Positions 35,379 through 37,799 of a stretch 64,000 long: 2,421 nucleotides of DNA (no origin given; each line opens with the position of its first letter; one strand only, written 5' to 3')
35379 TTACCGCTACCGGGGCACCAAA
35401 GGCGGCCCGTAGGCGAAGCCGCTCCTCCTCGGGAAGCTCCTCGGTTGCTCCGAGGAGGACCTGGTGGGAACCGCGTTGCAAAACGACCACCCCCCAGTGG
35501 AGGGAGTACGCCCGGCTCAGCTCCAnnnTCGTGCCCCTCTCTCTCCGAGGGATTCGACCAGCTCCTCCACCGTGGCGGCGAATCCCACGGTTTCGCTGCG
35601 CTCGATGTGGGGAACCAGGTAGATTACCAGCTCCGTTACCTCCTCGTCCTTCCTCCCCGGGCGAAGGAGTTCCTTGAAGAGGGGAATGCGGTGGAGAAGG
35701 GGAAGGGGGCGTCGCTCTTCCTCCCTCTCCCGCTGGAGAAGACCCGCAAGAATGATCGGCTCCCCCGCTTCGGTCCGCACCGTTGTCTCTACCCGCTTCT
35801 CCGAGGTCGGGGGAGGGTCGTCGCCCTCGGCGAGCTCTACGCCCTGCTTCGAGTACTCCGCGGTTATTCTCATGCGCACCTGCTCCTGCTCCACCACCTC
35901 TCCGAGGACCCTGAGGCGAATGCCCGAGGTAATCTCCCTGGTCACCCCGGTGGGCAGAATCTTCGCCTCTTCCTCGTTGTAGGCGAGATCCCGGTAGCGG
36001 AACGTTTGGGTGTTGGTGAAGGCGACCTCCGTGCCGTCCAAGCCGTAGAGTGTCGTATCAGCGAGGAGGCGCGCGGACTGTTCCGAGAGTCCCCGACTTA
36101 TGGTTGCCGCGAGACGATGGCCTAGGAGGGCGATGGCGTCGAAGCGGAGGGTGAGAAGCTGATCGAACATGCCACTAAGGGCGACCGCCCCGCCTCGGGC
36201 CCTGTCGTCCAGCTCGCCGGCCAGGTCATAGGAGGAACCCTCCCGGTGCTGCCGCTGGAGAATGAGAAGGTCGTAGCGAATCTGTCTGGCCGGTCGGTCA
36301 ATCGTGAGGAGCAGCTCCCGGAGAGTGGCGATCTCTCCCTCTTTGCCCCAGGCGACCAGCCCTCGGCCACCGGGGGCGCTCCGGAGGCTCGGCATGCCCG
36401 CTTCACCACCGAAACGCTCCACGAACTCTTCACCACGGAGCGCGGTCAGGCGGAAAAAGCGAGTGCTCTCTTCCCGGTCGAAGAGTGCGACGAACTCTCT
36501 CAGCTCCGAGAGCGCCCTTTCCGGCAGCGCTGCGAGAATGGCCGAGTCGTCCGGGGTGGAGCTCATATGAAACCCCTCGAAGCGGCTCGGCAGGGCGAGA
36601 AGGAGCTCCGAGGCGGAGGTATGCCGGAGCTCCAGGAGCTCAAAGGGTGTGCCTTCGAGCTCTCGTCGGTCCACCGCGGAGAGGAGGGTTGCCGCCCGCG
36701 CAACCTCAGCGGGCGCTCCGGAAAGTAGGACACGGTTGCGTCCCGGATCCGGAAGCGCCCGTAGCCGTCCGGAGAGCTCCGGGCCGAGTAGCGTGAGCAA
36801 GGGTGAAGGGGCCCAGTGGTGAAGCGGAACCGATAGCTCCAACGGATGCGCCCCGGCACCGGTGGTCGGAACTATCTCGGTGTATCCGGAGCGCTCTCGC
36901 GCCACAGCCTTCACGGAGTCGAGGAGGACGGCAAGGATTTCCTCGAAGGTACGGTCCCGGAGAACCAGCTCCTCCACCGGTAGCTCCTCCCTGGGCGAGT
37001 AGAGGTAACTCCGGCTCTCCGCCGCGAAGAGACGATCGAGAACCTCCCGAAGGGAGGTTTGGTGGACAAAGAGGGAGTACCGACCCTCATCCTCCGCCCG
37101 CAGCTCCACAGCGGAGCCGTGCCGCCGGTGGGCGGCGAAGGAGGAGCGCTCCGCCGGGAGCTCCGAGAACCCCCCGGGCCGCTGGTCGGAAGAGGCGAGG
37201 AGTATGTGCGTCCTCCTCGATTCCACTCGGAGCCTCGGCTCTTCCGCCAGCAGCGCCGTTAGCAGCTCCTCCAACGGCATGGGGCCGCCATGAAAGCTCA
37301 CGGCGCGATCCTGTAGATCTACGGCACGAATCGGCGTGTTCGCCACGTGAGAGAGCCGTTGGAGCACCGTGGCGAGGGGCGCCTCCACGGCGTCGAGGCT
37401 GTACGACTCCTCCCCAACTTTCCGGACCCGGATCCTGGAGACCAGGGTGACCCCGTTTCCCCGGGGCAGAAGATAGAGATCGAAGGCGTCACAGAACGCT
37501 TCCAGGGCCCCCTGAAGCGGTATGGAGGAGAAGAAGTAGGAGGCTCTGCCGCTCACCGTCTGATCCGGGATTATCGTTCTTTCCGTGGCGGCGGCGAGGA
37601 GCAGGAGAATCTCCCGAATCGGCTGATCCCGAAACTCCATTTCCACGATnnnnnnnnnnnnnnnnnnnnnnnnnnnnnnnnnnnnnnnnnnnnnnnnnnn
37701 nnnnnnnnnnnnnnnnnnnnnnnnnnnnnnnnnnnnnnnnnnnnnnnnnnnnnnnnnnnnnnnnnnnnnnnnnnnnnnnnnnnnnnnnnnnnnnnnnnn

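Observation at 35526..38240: Single ORF fusing an inner-membrane prepilin peptidase to an outer-membrane secretin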

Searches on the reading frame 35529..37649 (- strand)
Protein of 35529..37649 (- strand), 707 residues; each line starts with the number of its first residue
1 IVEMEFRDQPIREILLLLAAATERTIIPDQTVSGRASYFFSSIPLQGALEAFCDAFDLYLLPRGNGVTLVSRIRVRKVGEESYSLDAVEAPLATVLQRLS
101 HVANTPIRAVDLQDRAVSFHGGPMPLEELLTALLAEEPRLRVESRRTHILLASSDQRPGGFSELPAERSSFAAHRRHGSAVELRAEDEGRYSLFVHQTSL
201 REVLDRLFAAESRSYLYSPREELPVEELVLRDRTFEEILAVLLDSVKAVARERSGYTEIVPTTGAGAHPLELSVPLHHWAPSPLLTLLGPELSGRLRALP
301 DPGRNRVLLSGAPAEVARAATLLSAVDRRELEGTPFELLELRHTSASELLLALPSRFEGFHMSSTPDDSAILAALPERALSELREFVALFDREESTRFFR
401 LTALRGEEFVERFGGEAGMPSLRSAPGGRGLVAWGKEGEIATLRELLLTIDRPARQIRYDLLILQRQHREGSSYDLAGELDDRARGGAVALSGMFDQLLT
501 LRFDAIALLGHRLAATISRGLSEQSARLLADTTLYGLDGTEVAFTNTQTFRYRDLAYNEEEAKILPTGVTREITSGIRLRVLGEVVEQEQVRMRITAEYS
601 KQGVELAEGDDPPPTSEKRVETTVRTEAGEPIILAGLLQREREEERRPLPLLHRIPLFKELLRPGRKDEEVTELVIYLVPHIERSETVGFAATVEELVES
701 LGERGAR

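Call 48: find_homologous_proteins(query=A5, max_evalue=0.00001)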
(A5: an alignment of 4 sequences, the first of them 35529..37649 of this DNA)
Query A5 (4 sequences) (707 aa, profile of the alignment): 10 proteins with E <= 0.00001 among 8000 candidates.
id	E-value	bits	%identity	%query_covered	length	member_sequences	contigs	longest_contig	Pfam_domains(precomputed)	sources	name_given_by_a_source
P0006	0.0e+0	1294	55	100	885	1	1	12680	PF03958.23,PF00263.27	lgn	-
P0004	0.0e+0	1284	65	99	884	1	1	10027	PF03958.23,PF00263.27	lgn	-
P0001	0.0e+0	1268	99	100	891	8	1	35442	PF03958.23,PF00263.27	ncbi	ncbi:MAG: hypothetical protein ACLFPP_05105 [Spirochaetaceae bacterium]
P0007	0.0e+0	1238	47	99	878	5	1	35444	PF01478.24,PF03958.23,PF00263.27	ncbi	-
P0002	0.0e+0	1181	77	99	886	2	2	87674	PF03958.23,PF00263.27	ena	-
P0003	0.0e+0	1173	70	99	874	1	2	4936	PF03958.23,PF00263.27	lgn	-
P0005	0.0e+0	1160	63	99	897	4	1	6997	PF03958.23,PF00263.27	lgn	-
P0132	5.0e-11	60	31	17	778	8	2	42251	PF21305.3,PF03958.23,PF11741.14,PF00263.27,PF07660.20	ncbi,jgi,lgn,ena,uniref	ncbi:type IV pilus secretin PilQ [Candidatus Deferrimicrobium sp.]|uniref:type IV pilus secretin Pil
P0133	4.2e-7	47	26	18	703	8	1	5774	PF21305.3,PF03958.23,PF00263.27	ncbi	-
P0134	2.9e-6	44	26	24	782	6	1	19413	PF03958.23,PF00263.27,PF07660.20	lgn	-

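Call 66: search_solved_structures(query=A5, max_evalue=0.01)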
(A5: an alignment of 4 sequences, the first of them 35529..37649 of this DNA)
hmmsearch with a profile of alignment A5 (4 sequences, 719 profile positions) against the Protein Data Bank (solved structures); distinct sequences matched with E-value up to 0.01: 26.
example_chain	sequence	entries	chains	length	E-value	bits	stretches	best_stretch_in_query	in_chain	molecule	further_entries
5wln_G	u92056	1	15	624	5.6e-19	70.9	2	528-697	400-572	Type II secretion system protein D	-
6hcg_A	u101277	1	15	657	3.9e-16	61.5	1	579-699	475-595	Type II secretion system protein D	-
5wq7_A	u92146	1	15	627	7.8e-16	60.5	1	586-700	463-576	Putative type II secretion system protein D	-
5zdh_A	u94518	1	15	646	9e-16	60.3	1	587-697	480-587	Type II secretion system protein D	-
6i1x_A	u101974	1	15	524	2.9e-15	58.6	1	586-700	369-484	Type II secretion system protein D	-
5wq9_A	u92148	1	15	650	3.8e-15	58.2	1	587-697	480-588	Type II secretion system protein D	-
5wq8_A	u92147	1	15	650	4.5e-15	58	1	587-697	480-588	Type II secretion system protein D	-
6i1y_A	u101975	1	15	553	7.9e-14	53.9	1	587-698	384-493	General secretion pathway protein GspD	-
5w68_A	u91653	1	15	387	1.8e-12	49.4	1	587-697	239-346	Putative type II secretion protein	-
9sh1_A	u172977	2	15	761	6.7e-11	44.2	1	591-695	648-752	Type IV pilus biogenesis and competence protein PilQ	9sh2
4av2_A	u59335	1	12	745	6.7e-11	44.2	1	591-695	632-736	TYPE IV PILUS BIOGENESIS AND COMPETENCE PROTEIN PILQ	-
9k8v_A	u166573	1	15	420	1.1e-10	43.5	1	587-698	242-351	General secretion pathway protein D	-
3jc8_Qa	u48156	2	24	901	3e-10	42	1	587-698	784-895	PilQ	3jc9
6ve2_A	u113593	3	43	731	1.8e-09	39.5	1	625-699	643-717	Fimbrial assembly protein PilQ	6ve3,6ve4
9x0w_A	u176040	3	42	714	1.8e-09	39.4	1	625-699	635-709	Fimbrial assembly protein PilQ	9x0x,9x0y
4ar0_A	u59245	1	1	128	0.00048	21.5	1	3-72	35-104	TYPE IV PILUS BIOGENESIS AND COMPETENCE PROTEIN PILQ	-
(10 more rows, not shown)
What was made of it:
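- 37416..37649 (-): N0-like first periplasmic domain, aa 185-262 (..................). It is colinear with the mature N-terminus of unfused secretins. calls 66 (PilQ N0, 4ar0), 80, 81, 91.
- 35604..36086 (-): C-terminal secretin (outer-membrane channel) domain, aa 706-866. PDB profile hits to XcpQ, PulD and GspD (call 66).
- On Secretin (GspD/PilQ superfamily): PDB profile hits to XcpQ, PulD and GspD reach 5.6e-19 (call 66). Profile matches to PilQ N0 (4ar0, E 4.8e-4) and XcpQ N0-N2 (E 1.7e-5) (call 66).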
